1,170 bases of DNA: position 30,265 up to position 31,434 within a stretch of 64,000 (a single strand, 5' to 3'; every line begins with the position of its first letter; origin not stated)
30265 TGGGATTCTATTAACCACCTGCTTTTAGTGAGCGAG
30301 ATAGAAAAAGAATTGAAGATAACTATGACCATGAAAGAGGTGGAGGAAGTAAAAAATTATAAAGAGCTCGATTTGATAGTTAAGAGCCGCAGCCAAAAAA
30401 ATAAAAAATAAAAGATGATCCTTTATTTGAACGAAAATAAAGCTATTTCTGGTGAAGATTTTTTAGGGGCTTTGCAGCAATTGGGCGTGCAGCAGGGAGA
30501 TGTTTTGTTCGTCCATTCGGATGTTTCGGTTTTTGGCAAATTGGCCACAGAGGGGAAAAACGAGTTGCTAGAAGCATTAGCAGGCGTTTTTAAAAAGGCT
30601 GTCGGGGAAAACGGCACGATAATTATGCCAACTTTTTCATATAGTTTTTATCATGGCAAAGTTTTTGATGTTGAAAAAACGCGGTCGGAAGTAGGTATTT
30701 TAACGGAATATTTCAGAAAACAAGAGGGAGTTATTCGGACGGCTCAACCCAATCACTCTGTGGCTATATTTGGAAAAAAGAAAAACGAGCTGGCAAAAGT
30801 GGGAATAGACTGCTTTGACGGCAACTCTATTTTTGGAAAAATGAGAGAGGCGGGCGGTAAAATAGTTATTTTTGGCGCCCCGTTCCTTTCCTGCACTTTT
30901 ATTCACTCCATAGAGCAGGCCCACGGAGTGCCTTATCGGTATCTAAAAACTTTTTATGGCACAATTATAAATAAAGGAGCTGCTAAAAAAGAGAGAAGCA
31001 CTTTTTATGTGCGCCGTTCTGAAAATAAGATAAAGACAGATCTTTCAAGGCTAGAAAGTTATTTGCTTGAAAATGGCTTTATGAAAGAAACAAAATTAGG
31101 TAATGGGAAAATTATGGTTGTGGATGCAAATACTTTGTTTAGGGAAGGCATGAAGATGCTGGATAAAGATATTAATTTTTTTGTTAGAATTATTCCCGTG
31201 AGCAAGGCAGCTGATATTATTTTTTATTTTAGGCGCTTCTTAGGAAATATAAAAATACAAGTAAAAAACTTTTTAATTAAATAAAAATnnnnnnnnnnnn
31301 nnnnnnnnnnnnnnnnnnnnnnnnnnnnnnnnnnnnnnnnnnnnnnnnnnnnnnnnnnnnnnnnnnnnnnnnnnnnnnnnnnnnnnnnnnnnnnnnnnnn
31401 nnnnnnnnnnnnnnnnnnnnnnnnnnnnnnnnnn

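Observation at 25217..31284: FkbH-like / ACP / AcpS / MaoC / AAC(3)-family module embedded in a nonulosonic-acid pathway: predicted glyceryl-ACP-dependent N-acylation of a sialic-acid-like sugar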

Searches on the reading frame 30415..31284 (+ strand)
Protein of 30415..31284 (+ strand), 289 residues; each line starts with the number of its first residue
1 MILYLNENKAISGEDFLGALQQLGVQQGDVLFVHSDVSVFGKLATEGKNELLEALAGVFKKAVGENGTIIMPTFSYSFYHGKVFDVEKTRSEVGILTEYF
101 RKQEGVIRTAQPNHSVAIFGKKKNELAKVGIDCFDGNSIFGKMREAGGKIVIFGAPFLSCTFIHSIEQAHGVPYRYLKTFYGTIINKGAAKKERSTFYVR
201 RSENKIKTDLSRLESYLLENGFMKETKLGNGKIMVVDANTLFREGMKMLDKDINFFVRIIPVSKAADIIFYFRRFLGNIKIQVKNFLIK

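Call 3: search_protein_families(library=pfam, proteins=[window:30415-31284:+], max_evalue=0.01)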
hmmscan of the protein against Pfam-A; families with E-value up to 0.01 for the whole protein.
window:30415-31284:+ (289 aa): 2 families
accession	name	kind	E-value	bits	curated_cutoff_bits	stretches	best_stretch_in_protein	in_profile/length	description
PF02522.19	Antibiotic_NAT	-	5.9e-41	141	25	1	33-249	2-231/232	Aminoglycoside 3-N-acetyltransferase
PF21948.1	LplA-B_cat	-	0.0015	18.9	27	1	101-186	17-102/200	Lipoyl protein ligase A/B catalytic domain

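Call 5: search_protein_families(library=ncbifam, proteins=[window:30415-31284:+], max_evalue=0.001)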
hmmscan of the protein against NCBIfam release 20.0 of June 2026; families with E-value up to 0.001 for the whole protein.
window:30415-31284:+ (289 aa): 5 families
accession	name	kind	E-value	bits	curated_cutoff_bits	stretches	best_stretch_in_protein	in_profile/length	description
NF033082.0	AAC_3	equivalog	9.9e-22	77.5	270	2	85-251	86-260/262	aminoglycoside 3-N-acetyltransferase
NF033081.0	AAC_3_IV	equivalog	1.6e-20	73.5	420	1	18-257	6-234/252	AAC(3)-IV family aminoglycoside N-acetyltransferase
NF033080.0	AAC_3_II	subfamily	2.5e-11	43.5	480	2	88-176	92-182/268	AAC(3)-II family aminoglycoside N-acetyltransferase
NF033180.1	AAC_3_VIII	exception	2.9e-10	39.8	560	1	90-188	107-207/286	aminoglycoside N-acetyltransferase AAC(3)-VIII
NF033612.0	AAC_3_VIa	exception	0.00028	20.2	675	0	15-70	24-74/298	aminoglycoside N-acetyltransferase AAC(3)-VIa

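Call 16: search_solved_structures(query=window:30415-31284:+, max_evalue=0.01, show_alignments=1)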
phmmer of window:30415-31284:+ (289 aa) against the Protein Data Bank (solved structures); distinct sequences matched with E-value up to 0.01: 18.
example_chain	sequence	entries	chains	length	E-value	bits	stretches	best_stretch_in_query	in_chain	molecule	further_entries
6mb4_A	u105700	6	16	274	6.9e-11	45.4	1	80-179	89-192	Aac(3)-IIIb protein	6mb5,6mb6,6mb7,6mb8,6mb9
3sma_A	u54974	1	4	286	2.7e-09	40.2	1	15-76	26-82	FrbF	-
5ht0_A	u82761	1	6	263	6.1e-09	39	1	19-188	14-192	Aminoglycoside acetyltransferase HMB0005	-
6mn0_A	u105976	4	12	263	1.4e-07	34.6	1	19-188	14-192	Aminoglycoside N(3)-acetyltransferase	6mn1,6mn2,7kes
6mmz_A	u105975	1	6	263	1.5e-07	34.5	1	20-188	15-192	Aminoglycoside N(3)-acetyltransferase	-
2nyg_A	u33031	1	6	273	3.1e-07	33.4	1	90-187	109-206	YokD protein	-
6mn3_A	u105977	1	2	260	5.6e-07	32.6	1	15-189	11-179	Aminoglycoside N(3)-acetyltransferase, AAC(3)-IVa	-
6mn4_A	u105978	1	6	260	1.2e-05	28.2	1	15-188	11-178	Aminoglycoside N(3)-acetyltransferase, AAC(3)-IVa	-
6mn5_A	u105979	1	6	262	1.2e-05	28.2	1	15-188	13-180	Aminoglycoside N(3)-acetyltransferase, AAC(3)-IVa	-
3e4f_A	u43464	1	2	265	1.7e-05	27.7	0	19-77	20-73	Aminoglycoside N3-acetyltransferase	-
3ijw_A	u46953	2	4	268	1.8e-05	27.7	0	19-77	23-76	Aminoglycoside N3-acetyltransferase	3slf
7lap_A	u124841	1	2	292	0.00015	24.7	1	79-180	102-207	Aminoglycoside N(3)-acetyltransferase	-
3n0s_A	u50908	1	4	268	0.00025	23.9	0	19-77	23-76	Aminoglycoside N3-acetyltransferase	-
3kzl_A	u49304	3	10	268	0.00026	23.8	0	19-77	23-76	Aminoglycoside N3-acetyltransferase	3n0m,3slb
7q0q_A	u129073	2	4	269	0.00039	23.3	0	91-173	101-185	Aminoglycoside N(3)-acetyltransferase III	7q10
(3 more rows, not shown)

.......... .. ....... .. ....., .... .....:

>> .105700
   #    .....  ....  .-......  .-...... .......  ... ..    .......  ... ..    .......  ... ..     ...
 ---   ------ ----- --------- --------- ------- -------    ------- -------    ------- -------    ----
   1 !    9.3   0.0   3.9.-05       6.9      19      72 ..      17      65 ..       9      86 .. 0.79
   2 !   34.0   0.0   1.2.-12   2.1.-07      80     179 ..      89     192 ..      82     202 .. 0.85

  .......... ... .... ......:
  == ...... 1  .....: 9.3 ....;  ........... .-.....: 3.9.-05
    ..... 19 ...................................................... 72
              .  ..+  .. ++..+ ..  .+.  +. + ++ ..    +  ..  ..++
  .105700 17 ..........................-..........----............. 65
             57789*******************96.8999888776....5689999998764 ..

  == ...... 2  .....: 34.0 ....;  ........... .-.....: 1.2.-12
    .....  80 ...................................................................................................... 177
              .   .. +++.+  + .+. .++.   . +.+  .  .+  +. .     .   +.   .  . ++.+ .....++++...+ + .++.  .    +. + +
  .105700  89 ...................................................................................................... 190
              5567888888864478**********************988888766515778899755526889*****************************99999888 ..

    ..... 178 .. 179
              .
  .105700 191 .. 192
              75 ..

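Call 55: find_homologous_proteins(query=window:30415-31284:+, max_evalue=0.00001)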
Query window:30415-31284:+ (289 aa): 113 proteins with E <= 0.00001 among 1044 candidates.
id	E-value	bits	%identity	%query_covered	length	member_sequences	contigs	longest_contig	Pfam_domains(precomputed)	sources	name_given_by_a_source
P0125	9.7e-186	634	100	100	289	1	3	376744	PF02522.20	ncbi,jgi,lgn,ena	-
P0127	3.2e-153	527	82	99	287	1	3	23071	PF02522.20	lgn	-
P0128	7.0e-82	293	55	90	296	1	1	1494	PF02522.20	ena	-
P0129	1.9e-81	292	55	88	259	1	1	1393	PF02522.20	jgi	-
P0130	1.9e-81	292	52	90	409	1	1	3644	PF01575.26,PF02522.20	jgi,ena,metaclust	metaclust:\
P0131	4.7e-81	290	53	90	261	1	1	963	PF02522.20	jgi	jgi:aminoglycoside 3-N-acetyltransferase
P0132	1.7e-80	289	53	90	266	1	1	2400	PF02522.20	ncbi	-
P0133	2.0e-80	288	53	89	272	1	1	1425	PF02522.20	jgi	jgi:aminoglycoside 3-N-acetyltransferase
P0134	4.4e-80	287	50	90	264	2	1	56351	PF02522.20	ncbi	-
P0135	5.5e-80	287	52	90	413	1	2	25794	PF01575.26,PF02522.20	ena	-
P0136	3.0e-79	284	53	90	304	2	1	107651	PF02522.20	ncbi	-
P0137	1.3e-78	282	50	90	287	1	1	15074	PF02522.20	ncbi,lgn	-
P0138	5.7e-78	280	52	90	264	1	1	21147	PF02522.20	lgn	-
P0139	7.0e-78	280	52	89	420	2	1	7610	PF01575.26,PF02522.20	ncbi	-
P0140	1.3e-77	279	51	89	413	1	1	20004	PF01575.26,PF02522.20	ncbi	-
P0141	2.1e-77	278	51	96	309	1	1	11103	PF02522.20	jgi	-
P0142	7.0e-77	277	53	90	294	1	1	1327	PF02522.20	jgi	-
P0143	2.6e-76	275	49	90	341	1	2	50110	PF02522.20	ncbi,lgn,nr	ncbi:AAC(3) family N-acetyltransferase [bacterium]|nr:AAC(3) family N-acetyltransferase [bacterium]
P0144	4.6e-76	274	52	90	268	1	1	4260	PF02522.20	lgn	-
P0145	2.8e-75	271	49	90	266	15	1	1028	PF02522.20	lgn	-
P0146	2.9e-74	268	51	84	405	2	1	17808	PF01575.26,PF02522.20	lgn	-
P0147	5.9e-74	267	50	90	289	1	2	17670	PF02522.20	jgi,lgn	-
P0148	6.0e-74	267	52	89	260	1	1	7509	PF02522.20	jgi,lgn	-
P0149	1.0e-73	266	49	89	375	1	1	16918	PF02522.20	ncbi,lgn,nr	ncbi:AAC(3) family N-acetyltransferase [Candidatus Woesearchaeota archaeon]|nr:AAC(3) family N-acety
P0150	1.6e-73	266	49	90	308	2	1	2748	PF02522.20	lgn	-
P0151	3.0e-73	265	49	90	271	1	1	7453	PF02522.20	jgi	jgi:aminoglycoside 3-N-acetyltransferase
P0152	3.2e-73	265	49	90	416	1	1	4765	PF01575.26,PF02522.20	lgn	-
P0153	3.7e-73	265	51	90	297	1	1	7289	PF02522.20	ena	-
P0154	6.1e-73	264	51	90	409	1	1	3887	PF01575.26,PF02522.20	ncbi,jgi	jgi:aminoglycoside 3-N-acetyltransferase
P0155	7.3e-73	264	49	90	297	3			PF02522.20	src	-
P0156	1.0e-72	263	49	89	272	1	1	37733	PF02522.20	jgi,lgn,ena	-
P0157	1.1e-72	263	49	89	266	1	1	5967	PF02522.20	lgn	-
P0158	1.8e-72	262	47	88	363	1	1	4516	PF00550.32,PF02522.20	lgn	-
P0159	2.9e-72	262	48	90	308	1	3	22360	PF02522.20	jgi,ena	-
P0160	3.6e-72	261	50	87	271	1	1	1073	PF02522.20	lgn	-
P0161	3.8e-72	261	48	95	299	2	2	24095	PF02522.20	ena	-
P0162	4.9e-72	261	48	89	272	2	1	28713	PF02522.20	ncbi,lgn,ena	-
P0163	1.5e-71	259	48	89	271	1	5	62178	PF02522.20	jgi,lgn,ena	-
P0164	2.0e-70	256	46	90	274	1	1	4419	PF02522.20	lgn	-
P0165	2.9e-70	255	47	89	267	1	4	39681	PF02522.20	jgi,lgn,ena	-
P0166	4.1e-70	254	47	89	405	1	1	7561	PF01575.26,PF02522.20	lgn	-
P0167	4.3e-70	254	49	90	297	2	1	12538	PF02522.20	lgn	-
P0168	5.7e-70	254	48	88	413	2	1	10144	PF01575.26,PF02522.20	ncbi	-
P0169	6.3e-70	254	47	89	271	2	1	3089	PF02522.20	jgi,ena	-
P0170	8.1e-70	254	48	89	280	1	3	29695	PF02522.20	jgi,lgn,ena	jgi:aminoglycoside 3-N-acetyltransferase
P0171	1.0e-69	253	48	90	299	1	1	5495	PF02522.20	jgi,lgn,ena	-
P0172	2.6e-69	252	46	90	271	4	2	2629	PF02522.20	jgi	jgi:aminoglycoside 3-N-acetyltransferase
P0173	4.3e-69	251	47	89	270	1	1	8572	PF02522.20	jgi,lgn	jgi:aminoglycoside 3-N-acetyltransferase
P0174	1.0e-68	250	47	91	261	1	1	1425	PF02522.20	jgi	jgi:aminoglycoside 3-N-acetyltransferase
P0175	1.4e-68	250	50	84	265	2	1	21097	PF02522.20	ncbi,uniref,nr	ncbi:MAG: hypothetical protein A2822_04540 [Candidatus Staskawiczbacteria bacterium RIFCSPHIGHO2_01_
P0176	1.8e-68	249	46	90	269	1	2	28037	PF02522.20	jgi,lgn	-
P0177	2.7e-68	249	46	90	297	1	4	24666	PF02522.20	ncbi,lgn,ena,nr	ncbi:aminoglycoside N(3)-acetyltransferase [Candidatus Woesearchaeota archaeon]|nr:aminoglycoside N(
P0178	3.8e-68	248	48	89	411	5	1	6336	PF01575.26,PF02522.20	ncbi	-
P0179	1.6e-67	246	46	89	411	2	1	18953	PF01575.26,PF02522.20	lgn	-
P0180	3.7e-67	245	47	91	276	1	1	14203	PF02522.20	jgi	-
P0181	4.6e-67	244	48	89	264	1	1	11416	PF02522.20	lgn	-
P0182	8.8e-67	244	45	90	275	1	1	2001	PF02522.20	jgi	-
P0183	1.1e-66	243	46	89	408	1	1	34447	PF01575.26,PF02522.20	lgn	-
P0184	1.4e-66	243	47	87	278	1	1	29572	PF02522.20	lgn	-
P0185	2.4e-66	242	47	89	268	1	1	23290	PF02522.20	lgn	-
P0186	2.8e-66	242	48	89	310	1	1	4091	PF02522.20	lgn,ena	-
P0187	3.9e-66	241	46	91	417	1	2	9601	PF01575.26,PF02522.20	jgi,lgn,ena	-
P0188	4.5e-66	241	45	89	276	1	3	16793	PF02522.20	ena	-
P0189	1.6e-65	239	46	88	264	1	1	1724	PF02522.20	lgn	-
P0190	2.2e-65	239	47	88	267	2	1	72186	PF02522.20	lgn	-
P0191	8.6e-65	237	52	78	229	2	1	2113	PF02522.20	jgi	jgi:aminoglycoside 3-N-acetyltransferase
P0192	1.2e-64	237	45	89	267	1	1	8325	PF02522.20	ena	-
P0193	1.2e-63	233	44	90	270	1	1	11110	PF02522.20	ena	-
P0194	1.7e-63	233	45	89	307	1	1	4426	PF02522.20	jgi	-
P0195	2.3e-63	232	47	89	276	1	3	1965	PF02522.20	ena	-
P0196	2.7e-63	232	46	90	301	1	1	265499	PF02522.20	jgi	jgi:aminoglycoside 3-N-acetyltransferase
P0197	1.2e-61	227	45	87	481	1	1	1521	PF02522.20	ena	-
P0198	1.8e-61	226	44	92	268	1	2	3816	PF02522.20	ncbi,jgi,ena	-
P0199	1.9e-61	226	46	89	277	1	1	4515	PF02522.20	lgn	-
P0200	6.0e-61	224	44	89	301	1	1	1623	PF02522.20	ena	-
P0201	1.6e-60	223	43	89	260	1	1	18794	PF02522.20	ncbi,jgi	jgi:aminoglycoside 3-N-acetyltransferase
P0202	2.2e-59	219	44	90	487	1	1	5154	PF13419.13,PF00702.33,PF02522.20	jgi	jgi:aminoglycoside 3-N-acetyltransferase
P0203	7.7e-59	218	50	73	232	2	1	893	PF02522.20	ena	-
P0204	2.6e-57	213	42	90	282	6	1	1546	PF02522.20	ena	-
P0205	6.6e-57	211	41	93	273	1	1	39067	PF02522.20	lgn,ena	-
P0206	2.0e-53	200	40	84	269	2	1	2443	PF02522.20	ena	-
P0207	2.3e-52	196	47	73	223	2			PF02522.20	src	-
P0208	5.3e-51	192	39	86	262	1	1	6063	PF02522.20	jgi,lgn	jgi:aminoglycoside 3-N-acetyltransferase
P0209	2.2e-50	190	39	89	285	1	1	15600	PF02522.20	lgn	-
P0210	1.0e-47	181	40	89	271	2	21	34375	PF02522.20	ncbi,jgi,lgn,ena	-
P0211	1.8e-47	180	39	90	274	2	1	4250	PF02522.20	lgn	-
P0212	4.1e-47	179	41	89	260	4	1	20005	PF02522.20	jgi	-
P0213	1.3e-46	177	40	84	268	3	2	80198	PF02522.20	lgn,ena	-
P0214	1.0e-45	174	39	87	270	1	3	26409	PF02522.20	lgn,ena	-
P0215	1.2e-45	174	41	87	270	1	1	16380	PF02522.20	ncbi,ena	-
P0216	1.4e-45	174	41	81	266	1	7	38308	PF02522.20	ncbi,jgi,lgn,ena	jgi:aminoglycoside 3-N-acetyltransferase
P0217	4.1e-45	173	39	88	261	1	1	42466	PF02522.20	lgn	-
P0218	5.3e-45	172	39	87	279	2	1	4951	PF02522.20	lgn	-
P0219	7.4e-45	172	38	84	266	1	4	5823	PF02522.20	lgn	-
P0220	1.1e-44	171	40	91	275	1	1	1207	PF02522.20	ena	-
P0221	1.2e-43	168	39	83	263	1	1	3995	PF02522.20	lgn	-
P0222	3.1e-43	166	36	85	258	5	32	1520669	PF02522.20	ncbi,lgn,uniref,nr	ncbi:AAC(3) family N-acetyltransferase [Campylobacter hepaticus]|uniref:Aminoglycoside N(3)-acetyltr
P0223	1.4e-42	164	42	85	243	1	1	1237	PF02522.20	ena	-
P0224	1.7e-41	161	36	89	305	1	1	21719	PF02522.20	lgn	-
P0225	7.6e-35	139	38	79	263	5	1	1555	PF02522.20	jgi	-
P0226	1.6e-34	138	36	79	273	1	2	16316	PF02522.20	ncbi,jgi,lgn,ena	-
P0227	1.6e-34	138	34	86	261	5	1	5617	PF02522.20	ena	-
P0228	3.9e-34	137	38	78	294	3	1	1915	PF02522.20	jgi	jgi:aminoglycoside 3-N-acetyltransferase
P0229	3.1e-32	130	32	82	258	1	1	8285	PF02522.20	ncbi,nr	ncbi:MAG: AAC(3) family N-acetyltransferase [Alphaproteobacteria bacterium]|nr:AAC(3) family N-acety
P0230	7.8e-32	129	35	86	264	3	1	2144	PF02522.20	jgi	-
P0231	9.4e-32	129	35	77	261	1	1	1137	PF02522.20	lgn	-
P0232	4.2e-16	77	38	53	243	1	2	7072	PF02522.20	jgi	-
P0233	3.9e-14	71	35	51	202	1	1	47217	PF02522.20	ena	-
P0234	1.1e-13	69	26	79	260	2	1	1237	PF02522.20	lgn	-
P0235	8.7e-12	63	27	84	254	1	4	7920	PF02522.20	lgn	-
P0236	3.7e-11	61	32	56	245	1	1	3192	PF02522.20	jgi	-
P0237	7.1e-11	60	30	56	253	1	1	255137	PF02522.20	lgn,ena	-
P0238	5.0e-10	57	32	51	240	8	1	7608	PF02522.20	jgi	jgi:aminoglycoside 3-N-acetyltransferase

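Call 56: find_encoding_contigs(protein=P0222, flank=10000, max_places=2)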
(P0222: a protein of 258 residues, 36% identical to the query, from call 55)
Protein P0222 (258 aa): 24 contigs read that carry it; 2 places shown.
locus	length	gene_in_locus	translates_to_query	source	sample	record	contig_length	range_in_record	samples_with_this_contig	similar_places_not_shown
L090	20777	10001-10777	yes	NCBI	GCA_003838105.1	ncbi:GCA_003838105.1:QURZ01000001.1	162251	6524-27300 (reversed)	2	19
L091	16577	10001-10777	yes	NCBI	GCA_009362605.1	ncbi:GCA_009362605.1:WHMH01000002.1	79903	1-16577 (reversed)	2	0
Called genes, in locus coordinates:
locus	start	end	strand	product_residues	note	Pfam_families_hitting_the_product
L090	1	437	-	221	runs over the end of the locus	PF02621:VitK2_biosynth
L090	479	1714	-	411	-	PF00390:malic, PF01262:AlaDh_PNT_C, PF03949:Malic_M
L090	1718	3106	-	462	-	PF00749:tRNA-synt_1c, PF19269:Anticodon_2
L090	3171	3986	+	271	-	PF09312:SurA_N (weak), PF13145:Rotamase_2 (weak), PF22506:Cj1289-like_C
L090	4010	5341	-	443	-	PF00289:Biotin_carb_N, PF02222:ATP-grasp, PF02786:CPSase_L_D2, PF07478:Dala_Dala_lig_C, PF02785:Biotin_carb_C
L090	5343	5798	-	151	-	PF00364:Biotin_lipoyl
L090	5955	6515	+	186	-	PF22769:DCD, PF00692:dUTPase (faint)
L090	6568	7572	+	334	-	PF01073:3Beta_HSD, PF01370:Epimerase, PF02719:Polysacc_synt_2, PF04321:RmlD_sub_bind, PF05368:NmrA, PF07993:NAD_binding_4 (faint), PF13460:NAD_binding_10, PF16363:GDP_Man_Dehyd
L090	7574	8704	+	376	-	PF01041:DegT_DnrJ_EryC1, PF00266:Aminotran_5, PF01212:Beta_elim_lyase (weak)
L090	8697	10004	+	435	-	PF16254:DUF4910, PF09940:DUF2172, PF16221:HTH_47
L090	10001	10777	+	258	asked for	PF02522:Antibiotic_NAT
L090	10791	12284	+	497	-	PF00501:AMP-binding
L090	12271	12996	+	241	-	PF00551:Formyl_trans_N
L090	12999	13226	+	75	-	-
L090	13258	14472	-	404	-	PF11144:DUF2920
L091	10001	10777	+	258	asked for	PF02522:Antibiotic_NAT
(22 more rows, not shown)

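Call 57: find_encoding_contigs(protein=P0158, flank=10000, max_places=1)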
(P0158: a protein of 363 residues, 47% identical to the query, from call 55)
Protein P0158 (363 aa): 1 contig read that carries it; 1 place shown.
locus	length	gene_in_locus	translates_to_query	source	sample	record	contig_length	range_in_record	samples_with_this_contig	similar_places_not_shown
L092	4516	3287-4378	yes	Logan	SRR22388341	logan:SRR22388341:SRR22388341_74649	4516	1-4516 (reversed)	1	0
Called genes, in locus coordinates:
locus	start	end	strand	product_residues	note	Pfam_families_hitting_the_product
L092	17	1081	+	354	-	PF03102:NeuB, PF08666:SAF (weak)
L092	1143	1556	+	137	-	PF00903:Glyoxalase, PF13669:Glyoxalase_4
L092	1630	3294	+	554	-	PF03031:NIF (faint)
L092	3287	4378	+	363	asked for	PF00550:PP-binding (weak), PF02522:Antibiotic_NAT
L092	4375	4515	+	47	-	?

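Call 74: find_encoding_contigs(protein=P0127, flank=10000, max_places=3)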
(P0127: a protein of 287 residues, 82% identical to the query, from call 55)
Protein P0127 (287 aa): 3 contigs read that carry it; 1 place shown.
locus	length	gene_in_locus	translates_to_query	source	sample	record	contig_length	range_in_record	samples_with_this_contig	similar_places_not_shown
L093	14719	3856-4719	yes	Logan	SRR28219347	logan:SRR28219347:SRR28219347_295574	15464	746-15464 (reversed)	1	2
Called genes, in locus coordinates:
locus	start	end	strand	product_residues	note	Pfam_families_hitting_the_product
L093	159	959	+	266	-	-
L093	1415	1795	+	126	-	PF01648:ACPS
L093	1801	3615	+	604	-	PF21211:FkbH_N, PF12689:Acid_PPase (faint)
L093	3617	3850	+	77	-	-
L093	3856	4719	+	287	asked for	PF02522:Antibiotic_NAT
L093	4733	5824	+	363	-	PF03102:NeuB, PF08666:SAF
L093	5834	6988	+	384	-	PF02350:Epimerase_2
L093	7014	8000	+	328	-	PF01370:Epimerase, PF02719:Polysacc_synt_2, PF01073:3Beta_HSD, PF13460:NAD_binding_10 (weak), PF16363:GDP_Man_Dehyd, PF07993:NAD_binding_4, PF02719:Polysacc_synt_2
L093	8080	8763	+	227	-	PF02348:CTP_transf_3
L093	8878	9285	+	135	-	-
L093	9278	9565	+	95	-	-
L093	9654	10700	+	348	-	PF01855:POR_N, PF17147:PFOR_II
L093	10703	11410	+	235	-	PF02775:TPP_enzyme_C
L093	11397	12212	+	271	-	PF01558:POR, PF13187:Fer4_9, PF14697:Fer4_21 (faint), PF13237:Fer4_10 (faint), PF25160:LdpA_Fe-S-bd (faint), PF00037:Fer4 (weak), PF12838:Fer4_7, PF00037:Fer4 (weak), +3 more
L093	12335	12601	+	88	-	PF25212:HVO_A0114 (weak), PF01022:HTH_5, PF13412:HTH_24 (weak)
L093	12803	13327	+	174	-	-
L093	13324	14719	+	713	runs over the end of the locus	?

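Call 81: find_related_loci(query=A2, collection=metagenome_contigs, flank=10000)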
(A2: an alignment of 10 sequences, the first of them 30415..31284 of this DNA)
Query A2 (289 aa) in metagenome_contigs; peptide patterns used: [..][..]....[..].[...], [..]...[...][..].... (x = any residue, [..] = any of these).
218 stretches matched a pattern; 143 encode a relative of the query (tblastn E <= 1e-3); the best 80 are kept; 80 distinct loci.
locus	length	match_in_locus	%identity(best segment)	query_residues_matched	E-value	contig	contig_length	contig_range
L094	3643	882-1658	52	3-261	1e-88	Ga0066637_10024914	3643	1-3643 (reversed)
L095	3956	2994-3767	55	3-262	4e-86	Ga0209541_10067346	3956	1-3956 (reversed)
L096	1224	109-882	52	3-262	2e-92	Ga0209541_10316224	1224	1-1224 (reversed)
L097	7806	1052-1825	52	3-262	1e-83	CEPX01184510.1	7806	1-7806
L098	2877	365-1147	52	3-271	1e-84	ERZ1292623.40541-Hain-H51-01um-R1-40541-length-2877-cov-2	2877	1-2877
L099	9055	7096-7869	53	3-262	2e-82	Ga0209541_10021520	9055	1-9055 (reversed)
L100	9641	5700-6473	51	3-262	8e-82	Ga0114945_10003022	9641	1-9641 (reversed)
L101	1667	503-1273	49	3-261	7e-86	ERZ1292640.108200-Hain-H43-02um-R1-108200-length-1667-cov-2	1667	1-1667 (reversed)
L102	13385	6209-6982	52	3-262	3e-81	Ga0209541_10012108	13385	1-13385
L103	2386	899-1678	48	3-262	4e-83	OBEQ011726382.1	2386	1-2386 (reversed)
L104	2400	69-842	53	3-261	4e-83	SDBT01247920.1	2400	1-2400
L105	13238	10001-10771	48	3-258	7e-80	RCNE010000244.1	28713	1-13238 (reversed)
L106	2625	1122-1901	49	3-262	4e-81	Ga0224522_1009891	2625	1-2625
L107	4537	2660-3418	49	11-263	2e-79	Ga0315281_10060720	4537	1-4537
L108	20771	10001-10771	50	3-261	6e-79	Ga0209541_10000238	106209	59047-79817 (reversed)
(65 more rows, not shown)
